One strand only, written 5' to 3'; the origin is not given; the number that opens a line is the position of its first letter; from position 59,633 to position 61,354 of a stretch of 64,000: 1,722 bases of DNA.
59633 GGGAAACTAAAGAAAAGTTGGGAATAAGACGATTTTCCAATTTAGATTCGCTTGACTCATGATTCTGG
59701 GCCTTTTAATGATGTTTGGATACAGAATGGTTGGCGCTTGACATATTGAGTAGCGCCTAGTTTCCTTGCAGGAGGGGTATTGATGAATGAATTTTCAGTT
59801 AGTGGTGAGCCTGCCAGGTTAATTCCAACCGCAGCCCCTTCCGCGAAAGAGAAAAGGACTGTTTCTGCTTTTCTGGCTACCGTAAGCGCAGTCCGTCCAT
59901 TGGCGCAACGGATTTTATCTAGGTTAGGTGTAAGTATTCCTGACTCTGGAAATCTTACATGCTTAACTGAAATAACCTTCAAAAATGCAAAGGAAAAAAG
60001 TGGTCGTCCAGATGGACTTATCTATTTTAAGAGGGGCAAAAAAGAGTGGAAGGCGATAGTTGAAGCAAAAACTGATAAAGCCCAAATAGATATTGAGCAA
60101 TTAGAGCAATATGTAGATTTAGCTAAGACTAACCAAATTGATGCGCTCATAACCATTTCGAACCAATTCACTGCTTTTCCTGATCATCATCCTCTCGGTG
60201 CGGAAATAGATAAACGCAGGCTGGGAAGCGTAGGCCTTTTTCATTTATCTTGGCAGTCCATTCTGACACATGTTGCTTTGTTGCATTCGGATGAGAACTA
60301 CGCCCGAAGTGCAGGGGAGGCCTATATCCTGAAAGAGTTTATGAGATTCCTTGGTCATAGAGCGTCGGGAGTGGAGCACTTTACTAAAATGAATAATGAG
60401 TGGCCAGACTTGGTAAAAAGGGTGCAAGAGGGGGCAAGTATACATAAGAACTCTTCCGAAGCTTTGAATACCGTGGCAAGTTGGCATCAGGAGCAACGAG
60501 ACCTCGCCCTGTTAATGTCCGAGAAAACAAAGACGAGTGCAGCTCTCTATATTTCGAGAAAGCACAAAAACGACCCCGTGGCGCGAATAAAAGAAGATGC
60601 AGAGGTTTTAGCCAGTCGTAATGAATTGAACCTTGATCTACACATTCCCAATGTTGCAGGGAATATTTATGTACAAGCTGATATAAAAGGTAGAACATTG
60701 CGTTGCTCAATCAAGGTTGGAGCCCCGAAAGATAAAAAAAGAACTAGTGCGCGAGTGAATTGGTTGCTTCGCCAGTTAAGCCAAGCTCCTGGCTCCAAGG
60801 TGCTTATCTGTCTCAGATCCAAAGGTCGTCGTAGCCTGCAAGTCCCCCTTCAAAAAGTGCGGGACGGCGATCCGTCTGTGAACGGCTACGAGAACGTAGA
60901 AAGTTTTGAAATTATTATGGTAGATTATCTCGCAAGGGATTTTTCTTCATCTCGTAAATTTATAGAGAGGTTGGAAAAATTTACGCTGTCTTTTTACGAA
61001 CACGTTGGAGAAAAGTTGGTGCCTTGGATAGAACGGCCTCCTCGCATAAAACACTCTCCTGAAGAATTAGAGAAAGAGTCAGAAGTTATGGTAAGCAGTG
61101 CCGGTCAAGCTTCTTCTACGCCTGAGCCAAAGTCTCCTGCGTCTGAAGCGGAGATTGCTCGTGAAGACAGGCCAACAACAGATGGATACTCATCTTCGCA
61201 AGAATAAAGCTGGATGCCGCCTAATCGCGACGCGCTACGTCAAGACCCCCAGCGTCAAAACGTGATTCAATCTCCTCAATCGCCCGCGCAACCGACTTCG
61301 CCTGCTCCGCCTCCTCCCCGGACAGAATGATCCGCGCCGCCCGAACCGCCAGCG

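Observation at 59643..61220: Low-GC islet with a solitary PD-(D/E)xK nuclease-domain protein inserted between gcvPB and the atp operon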

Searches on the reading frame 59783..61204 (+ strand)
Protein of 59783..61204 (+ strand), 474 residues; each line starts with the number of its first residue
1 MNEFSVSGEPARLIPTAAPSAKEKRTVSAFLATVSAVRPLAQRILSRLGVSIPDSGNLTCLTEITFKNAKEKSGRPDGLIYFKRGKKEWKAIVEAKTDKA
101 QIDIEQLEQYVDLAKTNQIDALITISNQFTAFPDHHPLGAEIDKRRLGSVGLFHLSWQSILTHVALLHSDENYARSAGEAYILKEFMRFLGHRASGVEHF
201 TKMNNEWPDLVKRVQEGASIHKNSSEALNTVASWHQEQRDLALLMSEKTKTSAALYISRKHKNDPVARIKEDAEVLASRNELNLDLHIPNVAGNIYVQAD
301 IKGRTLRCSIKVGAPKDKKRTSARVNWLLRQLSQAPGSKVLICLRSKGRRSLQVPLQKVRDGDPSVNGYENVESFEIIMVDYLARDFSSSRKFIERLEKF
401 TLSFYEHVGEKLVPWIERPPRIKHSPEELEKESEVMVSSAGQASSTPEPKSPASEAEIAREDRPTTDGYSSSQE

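Call 4: search_protein_families(library=pfam, proteins=[window:59783-61204:+], max_evalue=1)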
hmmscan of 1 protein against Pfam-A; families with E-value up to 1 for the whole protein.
window:59783-61204:+ (474 aa): 4 families
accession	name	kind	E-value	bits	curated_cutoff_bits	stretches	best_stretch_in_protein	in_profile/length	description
PF08774.17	VRR_NUC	-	0.016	15.7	23.8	1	49-116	38-105/116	VRR-NUC domain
PF13588.12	HSDR_N_2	-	0.052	14.1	25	1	65-122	31-83/110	Type I restriction enzyme R protein N terminus (HSDR_N)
PF04471.18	Mrr_cat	-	0.15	12.6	21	1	72-128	32-87/115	Restriction endonuclease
PF22813.1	TcaA_2nd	-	0.17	12.7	26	0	88-121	19-52/103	TcaA protein second domain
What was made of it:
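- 60296..61057 (+): C-terminal module, aa 172-425. It consists of a helical region (177-279, with the conserved WHQExRD motif at 234-240) followed by an alpha/beta domain (281-409) of T3SS/YbjN chaperone-like fold, with conserved APxDKK (314-319) and NWLxRQL (326-332) motifs. No Pfam hit (call 4).
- On Named Pfam nuclease families (Mrr_cat PF04471, VRR_NUC PF08774, HSDR_N_2 PF13588): 12.6, 15.7 and 14.1 bits against cut-offs of 21, 23.8 and 25 (call 4).
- On T3SS/YbjN (TY) chaperone superfamily: No Pfam hit on residues 172-425 (call 4).
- Closest known: Modular restriction-type endonucleases with a FokI/Mrr/AF1548-like cleavage domain. Different: Mrr_cat, VRR_NUC and HSDR_N_2 are all below their cut-offs (call 4).
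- Three PD-(D/E)xK Pfam families give sub-threshold hits on the same residues (call 4).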

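Call 5: search_protein_families(library=padloc, proteins=[window:59783-61204:+], max_evalue=1)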
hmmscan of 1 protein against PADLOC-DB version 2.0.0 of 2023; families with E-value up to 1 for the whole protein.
window:59783-61204:+ (474 aa): 1 family
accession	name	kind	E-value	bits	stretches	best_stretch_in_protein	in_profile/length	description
PDLC02559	PglZ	-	0.0098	12.1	1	30-173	192-333/860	PglZ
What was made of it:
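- On Shedu (SduA, DUF4263) and other catalogued anti-phage systems (PADLOC-DB v2.0): The only hit is PglZ at E 0.0098 and 12 bits, which is spurious (call 5).
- Closest known: Single-gene or sensor-fused PD-. Different: No PADLOC model matches, SduA included (call 5).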

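Call 6: search_protein_families(library=ncbifam, proteins=[window:59783-61204:+], max_evalue=1)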
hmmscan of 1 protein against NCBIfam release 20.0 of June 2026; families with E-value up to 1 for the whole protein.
window:59783-61204:+ (474 aa): 0 families

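Call 7: search_solved_structures(query=window:59783-61204:+, max_evalue=10)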
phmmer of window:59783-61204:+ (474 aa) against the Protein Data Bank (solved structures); distinct sequences matched with E-value up to 10: 1.
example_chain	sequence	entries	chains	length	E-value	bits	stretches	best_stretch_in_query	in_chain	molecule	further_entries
8eml_B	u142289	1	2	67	1.1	11.5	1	375-427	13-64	GS homeobox 2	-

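Call 8: find_homologous_proteins(query=window:59783-61204:+, max_evalue=0.001)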
Query window:59783-61204:+ (474 aa): 1273 proteins with E <= 0.001 among 8000 candidates; the best 120 are listed.
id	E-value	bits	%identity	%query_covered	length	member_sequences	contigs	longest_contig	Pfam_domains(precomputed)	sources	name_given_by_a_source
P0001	0.0e+0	1052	100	100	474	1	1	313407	-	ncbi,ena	-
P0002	5.8e-105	370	44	87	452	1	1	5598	-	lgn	-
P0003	1.3e-104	369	41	97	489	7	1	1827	-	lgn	-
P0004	1.6e-104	369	42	89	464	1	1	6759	-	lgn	-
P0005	1.5e-103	365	43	89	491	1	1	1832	-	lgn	-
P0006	1.2e-102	362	43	89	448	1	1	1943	-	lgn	-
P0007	1.4e-102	362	41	90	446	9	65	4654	-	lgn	-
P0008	1.9e-102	362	43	94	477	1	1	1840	-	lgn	-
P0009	2.0e-102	362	43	94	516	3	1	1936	-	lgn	-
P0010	2.2e-102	362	41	99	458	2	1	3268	-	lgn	-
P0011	2.8e-102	361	40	90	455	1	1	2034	-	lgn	-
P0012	4.5e-102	360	43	89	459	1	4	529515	-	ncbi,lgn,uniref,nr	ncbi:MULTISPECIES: hypothetical protein [unclassified Thioalkalivibrio]|uniref:hypothetical protein 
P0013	7.3e-102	360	40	98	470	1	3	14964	-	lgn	-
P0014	7.7e-102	360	43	89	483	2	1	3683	-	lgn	-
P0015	1.0e-101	359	41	99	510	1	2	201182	-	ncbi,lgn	-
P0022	9.9e-100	353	43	89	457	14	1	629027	-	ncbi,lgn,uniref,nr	ncbi:hypothetical protein [Thioalkalivibrio sp. ALE23]|uniref:hypothetical protein n=1 Tax=Thioalkal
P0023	1.9e-99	352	43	89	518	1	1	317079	-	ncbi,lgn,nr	ncbi:MAG: hypothetical protein Q7T44_02880 [Parvibaculum sp.]|nr:hypothetical protein [Parvibaculum 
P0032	3.7e-98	348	42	90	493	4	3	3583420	-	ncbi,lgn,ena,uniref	ncbi:hypothetical protein [Tepidicaulis sp.]|uniref:hypothetical protein n=1 Tax=Tepidicaulis sp. Ta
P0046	2.0e-96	342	40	93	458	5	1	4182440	-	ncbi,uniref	ncbi:hypothetical protein [Halomonas sp. H5]|uniref:hypothetical protein n=1 Tax=Halomonas sp. H5 Ta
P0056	2.8e-95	338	42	88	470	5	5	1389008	-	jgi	jgi:hypothetical protein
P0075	6.3e-94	334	40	90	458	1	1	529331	-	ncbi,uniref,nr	ncbi:hypothetical protein [Halomonas salipaludis]|uniref:Stress response protein SCP2 n=1 Tax=Halomo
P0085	6.6e-93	330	42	90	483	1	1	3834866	-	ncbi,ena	-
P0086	7.1e-93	330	39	89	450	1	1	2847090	-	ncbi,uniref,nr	ncbi:hypothetical protein [Marinobacter sp. JSM 1782161]|uniref:hypothetical protein n=1 Tax=Marinob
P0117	1.4e-91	326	40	91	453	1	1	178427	-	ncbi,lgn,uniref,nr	ncbi:hypothetical protein [Halomonas stenophila]|uniref:Stress response protein n=1 Tax=Halomonas st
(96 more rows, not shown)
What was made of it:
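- Closest known: TerD-domain stress-response proteins. Same: This explains the stray 'SCP2' names on some proteobacterial homologues (call 8).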

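Call 11: find_encoding_contigs(protein=P0001, flank=10000, max_places=3)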
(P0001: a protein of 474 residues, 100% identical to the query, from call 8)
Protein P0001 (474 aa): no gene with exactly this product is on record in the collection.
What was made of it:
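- Tried and rejected: Nothing on record (call 11).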

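Call 15: find_encoding_contigs(protein=P0012, flank=8000, max_places=2)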
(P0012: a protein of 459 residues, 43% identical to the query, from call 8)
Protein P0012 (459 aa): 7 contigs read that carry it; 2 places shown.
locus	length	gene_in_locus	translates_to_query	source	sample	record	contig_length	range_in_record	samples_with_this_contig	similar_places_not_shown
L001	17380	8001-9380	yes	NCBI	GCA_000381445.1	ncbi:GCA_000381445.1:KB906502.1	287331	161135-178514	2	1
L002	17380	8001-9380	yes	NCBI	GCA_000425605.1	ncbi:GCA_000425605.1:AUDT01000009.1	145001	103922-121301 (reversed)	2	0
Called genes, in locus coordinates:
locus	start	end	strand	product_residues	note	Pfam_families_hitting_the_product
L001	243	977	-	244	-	PF00308:Bac_DnaA (faint), PF13191:AAA_16 (weak), PF22688:Hda_lid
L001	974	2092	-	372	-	PF01594:AI-2E_transport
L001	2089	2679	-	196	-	PF01066:CDP-OH_P_transf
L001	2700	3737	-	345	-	PF09839:DUF2066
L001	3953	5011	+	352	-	PF00586:AIRS, PF02769:AIRS_C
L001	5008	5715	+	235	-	PF00551:Formyl_trans_N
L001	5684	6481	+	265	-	PF11306:DUF3108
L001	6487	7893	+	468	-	PF00890:FAD_binding_2 (faint), PF07992:Pyr_redox_2, PF12831:FAD_oxidored (weak), PF13738:Pyr_redox_3, PF13434:Lys_Orn_oxgnase (weak), PF00070:Pyr_redox, PF02852:Pyr_redox_dim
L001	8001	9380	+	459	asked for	-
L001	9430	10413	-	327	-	PF08448:PAS_4, PF00990:GGDEF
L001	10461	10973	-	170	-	-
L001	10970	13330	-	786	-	PF00672:HAMP (faint), PF00990:GGDEF, PF00563:EAL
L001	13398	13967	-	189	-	PF00581:Rhodanese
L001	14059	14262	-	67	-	PF00313:CSD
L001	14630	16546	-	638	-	PF01435:Peptidase_M48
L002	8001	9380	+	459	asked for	-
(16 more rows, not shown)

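Call 16: find_encoding_contigs(protein=P0032, flank=8000, max_places=2)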
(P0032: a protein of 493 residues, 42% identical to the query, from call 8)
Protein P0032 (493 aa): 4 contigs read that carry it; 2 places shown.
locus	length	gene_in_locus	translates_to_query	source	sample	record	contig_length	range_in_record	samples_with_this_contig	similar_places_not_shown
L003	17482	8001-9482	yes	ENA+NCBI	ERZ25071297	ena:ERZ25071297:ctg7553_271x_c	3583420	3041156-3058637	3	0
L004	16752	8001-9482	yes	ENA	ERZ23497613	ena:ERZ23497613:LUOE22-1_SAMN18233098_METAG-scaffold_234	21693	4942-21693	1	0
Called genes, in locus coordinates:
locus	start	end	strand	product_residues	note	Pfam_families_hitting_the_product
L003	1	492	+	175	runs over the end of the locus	PF02600:DsbB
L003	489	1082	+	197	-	PF03232:COQ7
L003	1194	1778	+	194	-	-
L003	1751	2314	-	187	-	PF01844:HNH, PF14279:HNH_5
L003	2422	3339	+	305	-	PF00749:tRNA-synt_1c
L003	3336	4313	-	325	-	PF03547:Mem_trans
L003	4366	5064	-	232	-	-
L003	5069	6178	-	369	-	-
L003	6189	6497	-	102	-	-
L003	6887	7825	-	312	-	PF00753:Lactamase_B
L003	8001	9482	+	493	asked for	-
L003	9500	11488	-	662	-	PF01642:MM_CoA_mutase, PF02310:B12-binding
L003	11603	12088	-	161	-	-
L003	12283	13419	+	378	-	PF03372:Exo_endo_phos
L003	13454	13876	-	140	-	-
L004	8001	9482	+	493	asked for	-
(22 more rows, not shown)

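Call 17: find_encoding_contigs(protein=P0046, flank=8000, max_places=2)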
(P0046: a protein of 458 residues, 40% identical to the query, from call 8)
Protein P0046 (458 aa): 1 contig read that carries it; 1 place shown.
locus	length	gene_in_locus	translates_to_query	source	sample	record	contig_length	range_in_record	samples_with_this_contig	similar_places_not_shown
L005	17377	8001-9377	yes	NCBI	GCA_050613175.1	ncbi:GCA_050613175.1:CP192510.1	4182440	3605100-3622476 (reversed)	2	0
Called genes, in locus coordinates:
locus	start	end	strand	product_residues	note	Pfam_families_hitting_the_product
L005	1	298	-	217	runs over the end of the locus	PF00578:AhpC-TSA, PF08534:Redoxin (weak), PF10417:1-cysPrx_C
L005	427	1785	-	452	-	PF13742:tRNA_anti_2, PF01336:tRNA_anti-codon, PF02601:Exonuc_VII_L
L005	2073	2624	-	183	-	PF05239:PRC (weak)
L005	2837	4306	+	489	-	PF00478:IMPDH, PF03060:NMO (faint), PF00571:CBS, PF01070:FMN_dh (weak)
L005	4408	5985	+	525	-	PF00117:GATase, PF07722:Peptidase_C26, PF02540:NAD_synthase, PF03054:tRNA_Me_trans (faint), PF06508:QueC (faint), PF00958:GMP_synt_C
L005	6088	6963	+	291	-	PF21302:Zn_ribbon_RlmA, PF13847:Methyltransf_31 (weak), PF08241:Methyltransf_11, PF08242:Methyltransf_12 (weak), PF13649:Methyltransf_25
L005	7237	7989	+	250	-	PF00520:Ion_trans, PF07885:Ion_trans_2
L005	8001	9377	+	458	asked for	-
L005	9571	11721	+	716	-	PF22723:NA-iREase2, PF24883:NPHP3_N (faint), PF05729:NACHT (weak)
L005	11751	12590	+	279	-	PF04607:RelA_SpoT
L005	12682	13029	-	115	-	PF03576:Peptidase_S58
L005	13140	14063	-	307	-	PF00126:HTH_1, PF03466:LysR_substrate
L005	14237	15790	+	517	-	PF07690:MFS_1, PF12832:MFS_1_like (weak)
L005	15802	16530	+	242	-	PF03807:F420_oxidored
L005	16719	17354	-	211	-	PF16819:DUF5074 (faint), PF05096:Glu_cyclase_2 (faint), PF21959:DUF6923 (faint)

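Call 18: predict_structure(alignment_id=A1)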
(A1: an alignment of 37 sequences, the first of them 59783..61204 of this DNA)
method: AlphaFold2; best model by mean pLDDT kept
length: 474 residues; sequences in the alignment: 37
mean_pLDDT: 86.6   pTM: 0.75
mean pLDDT of the five models: 86.6, 85.8, 84.0, 83.6, 82.8
residues with pLDDT >= 90: 306; 70-90: 101; 50-70: 30; < 50: 37
segments of 3 or more residues with pLDDT < 50: 131-134, 442-451, 453-474
pLDDT, mean of each block of 10 residues (from residue 1): 72 87 94 96 91 93 87 83 94 92 90 94 84 57 87 89 86 83 94 88 93 97 93 90 89 90 86 98 96 97 98 96 97 96 96 98 95 97 97 97 98 92 76 60 44 41 39 41
secondary structure, 60 per line:
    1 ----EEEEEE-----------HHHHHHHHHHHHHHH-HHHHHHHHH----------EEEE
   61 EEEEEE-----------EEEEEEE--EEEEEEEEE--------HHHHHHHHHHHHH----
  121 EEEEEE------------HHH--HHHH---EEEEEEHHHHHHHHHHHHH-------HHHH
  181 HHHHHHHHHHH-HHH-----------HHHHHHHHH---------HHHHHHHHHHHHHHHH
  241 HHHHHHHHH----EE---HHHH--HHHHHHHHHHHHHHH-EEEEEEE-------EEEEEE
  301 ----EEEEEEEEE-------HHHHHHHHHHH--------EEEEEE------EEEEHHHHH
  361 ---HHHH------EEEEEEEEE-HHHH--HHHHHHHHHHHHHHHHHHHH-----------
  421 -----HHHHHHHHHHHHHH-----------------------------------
elements in order: E5-10 H22-36 H38-46 E57-66 E78-84 E87-95 H104-116 E121-126 H144-147 E151-156 H157-169 H177-191 H207-215 H225-249 H259-262 H265-279 E281-287 E295-300 E305-313 H321-331 E340-345 E352-355 H356-360 H364-367 E374-382 H384-387 H390-409 H426-439
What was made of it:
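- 61058..61204 (+): Disordered Ser/Glu/Pro-rich C-terminal tail, aa 426-474. It lacks the FtsZ-like terminal peptide found in about 9% of relatives. pLDDT below 50 for residues 442-474 (call 18).
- On PD-(D/E)xK nuclease superfamily (restriction-endonuclease-like fold): The AF2 secondary-structure order is helix 22-46, strands 57-66, 78-84 and 87-95, helix 104-116, strand 121-126 (call 18).
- The AF2 model has pLDDT 86.6 and pTM 0.75, with canonical strand order (call 18).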

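Call 19: search_protein_representatives(protein=window:59783-61204:+)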
Query: 474 residues. Proteins with E-value up to 0.001 (for the whole library): 1303; up to 1e-10: 858; up to 1e-30: 348. The best 150 are listed.
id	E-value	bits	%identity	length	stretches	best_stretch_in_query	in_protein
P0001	0.0e+00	1052.0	100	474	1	1-474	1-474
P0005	4.6e-104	365.3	44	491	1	3-425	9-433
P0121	9.0e-93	328.1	40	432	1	4-423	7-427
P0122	2.0e-92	327.0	39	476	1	4-461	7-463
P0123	3.8e-92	326.1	40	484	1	3-448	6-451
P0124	3.7e-90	319.5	40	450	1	3-433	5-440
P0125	2.8e-88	313.3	39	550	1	4-444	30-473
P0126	4.5e-88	312.6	40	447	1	3-425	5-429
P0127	6.5e-88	312.1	39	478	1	6-426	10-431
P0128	1.8e-87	310.6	40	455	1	6-425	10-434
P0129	1.9e-87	310.6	39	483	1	3-423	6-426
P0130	2.1e-86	307.1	38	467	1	3-449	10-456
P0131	3.7e-86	306.3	37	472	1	4-461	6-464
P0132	4.6e-86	306.0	40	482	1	3-429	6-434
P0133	1.1e-84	301.4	37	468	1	7-443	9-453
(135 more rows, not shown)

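Call 23: find_encoding_contigs(protein=P0023, flank=8000, max_places=1)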
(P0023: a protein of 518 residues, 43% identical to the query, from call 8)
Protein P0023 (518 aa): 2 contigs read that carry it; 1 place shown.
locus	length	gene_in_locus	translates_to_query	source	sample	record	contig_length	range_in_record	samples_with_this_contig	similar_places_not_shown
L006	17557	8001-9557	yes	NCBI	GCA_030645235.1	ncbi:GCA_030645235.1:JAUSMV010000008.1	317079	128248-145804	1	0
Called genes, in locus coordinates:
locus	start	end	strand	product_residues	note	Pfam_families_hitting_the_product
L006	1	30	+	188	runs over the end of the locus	PF03232:COQ7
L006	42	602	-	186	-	PF01844:HNH, PF14279:HNH_5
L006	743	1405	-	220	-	PF02230:Abhydrolase_2, PF00561:Abhydrolase_1 (faint)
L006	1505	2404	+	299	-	PF00749:tRNA-synt_1c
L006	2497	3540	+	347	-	PF01757:Acyl_transf_3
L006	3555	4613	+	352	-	PF01757:Acyl_transf_3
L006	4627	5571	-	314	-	PF03547:Mem_trans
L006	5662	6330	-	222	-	-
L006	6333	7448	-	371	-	-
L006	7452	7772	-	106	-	-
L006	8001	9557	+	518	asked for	-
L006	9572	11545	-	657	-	PF01642:MM_CoA_mutase, PF02310:B12-binding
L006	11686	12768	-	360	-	PF11583:AurF, PF04305:DUF455 (weak), PF00268:Ribonuc_red_sm (faint)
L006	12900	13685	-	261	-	PF00027:cNMP_binding, PF13545:HTH_Crp_2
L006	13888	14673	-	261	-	PF00027:cNMP_binding, PF13545:HTH_Crp_2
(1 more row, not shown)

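Call 24: find_encoding_contigs(protein=P0086, flank=8000, max_places=1)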
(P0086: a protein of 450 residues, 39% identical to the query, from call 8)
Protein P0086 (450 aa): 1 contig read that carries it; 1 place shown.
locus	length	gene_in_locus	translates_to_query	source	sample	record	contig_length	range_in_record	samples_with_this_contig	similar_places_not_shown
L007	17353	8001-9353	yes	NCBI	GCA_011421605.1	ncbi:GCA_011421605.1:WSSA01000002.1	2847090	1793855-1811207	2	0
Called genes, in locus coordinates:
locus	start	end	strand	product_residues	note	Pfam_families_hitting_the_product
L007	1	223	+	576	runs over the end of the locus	PF01565:FAD_binding_4, PF09330:Lact-deh-memb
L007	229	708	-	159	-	PF00254:FKBP_C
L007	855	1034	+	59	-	PF01936:NYN (weak)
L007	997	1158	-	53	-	PF20661:SutA-RBD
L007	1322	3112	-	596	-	PF00270:DEAD, PF04851:ResIII, PF18766:SWI2_SNF2 (weak), PF00271:Helicase_C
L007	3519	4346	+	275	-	PF06629:MipA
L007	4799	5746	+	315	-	PF04069:OpuAC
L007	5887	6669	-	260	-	PF13230:GATase_4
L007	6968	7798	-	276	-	-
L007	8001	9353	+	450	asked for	-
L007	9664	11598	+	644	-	PF02463:SMC_N (faint), PF13175:AAA_15, PF00005:ABC_tran (faint), PF13304:AAA_21 (weak)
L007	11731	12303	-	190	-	PF04955:HupE_UreJ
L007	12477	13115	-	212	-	PF02492:cobW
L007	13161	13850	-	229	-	PF01730:UreF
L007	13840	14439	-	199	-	PF02814:UreE_N, PF05194:UreE_C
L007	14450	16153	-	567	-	PF00449:Urease_alpha, PF07969:Amidohydro_3 (faint), PF01979:Amidohydro_1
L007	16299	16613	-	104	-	PF00699:Urease_beta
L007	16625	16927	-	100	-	PF00547:Urease_gamma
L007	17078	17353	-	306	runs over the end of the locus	PF01774:UreD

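Call 26: fold_search(model_id=the predicted structure, library=pdb)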
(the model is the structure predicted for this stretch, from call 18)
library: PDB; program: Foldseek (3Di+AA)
matches with E <= 10: 1203; with E <= 0.001: 0
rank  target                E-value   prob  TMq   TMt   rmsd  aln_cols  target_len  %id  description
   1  8em1_B                8.8e-03  0.95  0.16  0.16   7.1       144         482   14  Type IIS Restriction Endonuclease PaqCI, DNA Unbound (released 2023-03-22)
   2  8em1_A                1.1e-02  0.99  0.19  0.18   6.0       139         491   15  Type IIS Restriction Endonuclease PaqCI, DNA Unbound (released 2023-03-22)
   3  7e8r                  1.6e-02  0.97  0.21  0.27   8.9       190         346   12  EcoT38I restriction endonuclease (released 2022-03-02)
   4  4f0p_C                2.4e-02  0.69  0.19  0.20  13.7       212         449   14  MspJI Restriction Endonuclease - P31 Form (released 2012-08-08)
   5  2a8e                  4.1e-02  0.92  0.25  0.46   7.4       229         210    6  Three-dimensional structure of Bacillus subtilis Q45498 putative protein at resolution 2.5A. Northeast Structural Genomi (released 2005-07-26)
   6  9qih_B                5.1e-02  0.08  0.11  0.14  21.8       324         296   12  Structure of response regulator LvrC from Leptospira (released 2026-03-25)
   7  6wam_F                5.4e-02  0.33  0.13  0.15  17.5       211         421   11  Structure of Acinetobacter baumannii Cap4 SAVED/CARF-domain containing receptor (released 2020-06-17)
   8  6wan_F                7.1e-02  0.28  0.13  0.15  17.8       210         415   10  Structure of Acinetobacter baumannii Cap4 SAVED/CARF-domain containing receptor with the cyclic trinucleotide 3'3'3'-c (released 2020-06-17)
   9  8wt9_A                7.5e-02  0.08  0.12  0.15  21.5       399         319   11  Cryo-EM structure of the IS621 recombinase in complex with bridge RNA, donor DNA, and target DNA in the post-strand ex (released 2024-06-26)
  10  7pn0_A                1.0e-01  0.20  0.12  0.16  14.2       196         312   18  Crystal structure of the Phosphorybosylpyrophosphate synthetase II from Thermus thermophilus at R32 space group (released 2021-09-29)
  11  6ut7_G                1.1e-01  0.54  0.15  0.17   9.1       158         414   11  Fitted model for the tetradecameric assembly of Thermococcus gammatolerans McrB AAA+ hexamers with bound McrC (released 2020-10-21)
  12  6wmb_A                1.2e-01  0.15  0.12  0.14  14.9       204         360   10  Crystal structure of a soluble variant of full-length human APOBEC3G (pH 8.0) (released 2020-12-23)
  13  9qih_A                1.3e-01  0.08  0.12  0.16  20.7       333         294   11  Structure of response regulator LvrC from Leptospira (released 2026-03-25)
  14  8wt9_D                1.6e-01  0.14  0.11  0.15  18.4       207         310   12  Cryo-EM structure of the IS621 recombinase in complex with bridge RNA, donor DNA, and target DNA in the post-strand ex (released 2024-06-26)
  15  8wt9_C                1.7e-01  0.14  0.12  0.16  17.8       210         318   11  Cryo-EM structure of the IS621 recombinase in complex with bridge RNA, donor DNA, and target DNA in the post-strand ex (released 2024-06-26)
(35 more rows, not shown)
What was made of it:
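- Foldseek's top hits are PaqCI, EcoT38I, MspJI and BamHI (call 26).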

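Call 40: search_protein_families(library=phrogs, proteins=[window:59783-61204:+], max_evalue=1)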
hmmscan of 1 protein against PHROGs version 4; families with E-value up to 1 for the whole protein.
window:59783-61204:+ (474 aa): 3 families
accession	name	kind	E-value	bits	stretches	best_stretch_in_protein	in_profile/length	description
phrog_7097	-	unknown function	0.16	12.8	0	76-97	10-31/102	-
phrog_30642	-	unknown function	0.22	12.5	0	411-448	2-39/62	-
phrog_9696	-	tail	0.47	9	1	180-259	508-580/1415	tail length tape measure protein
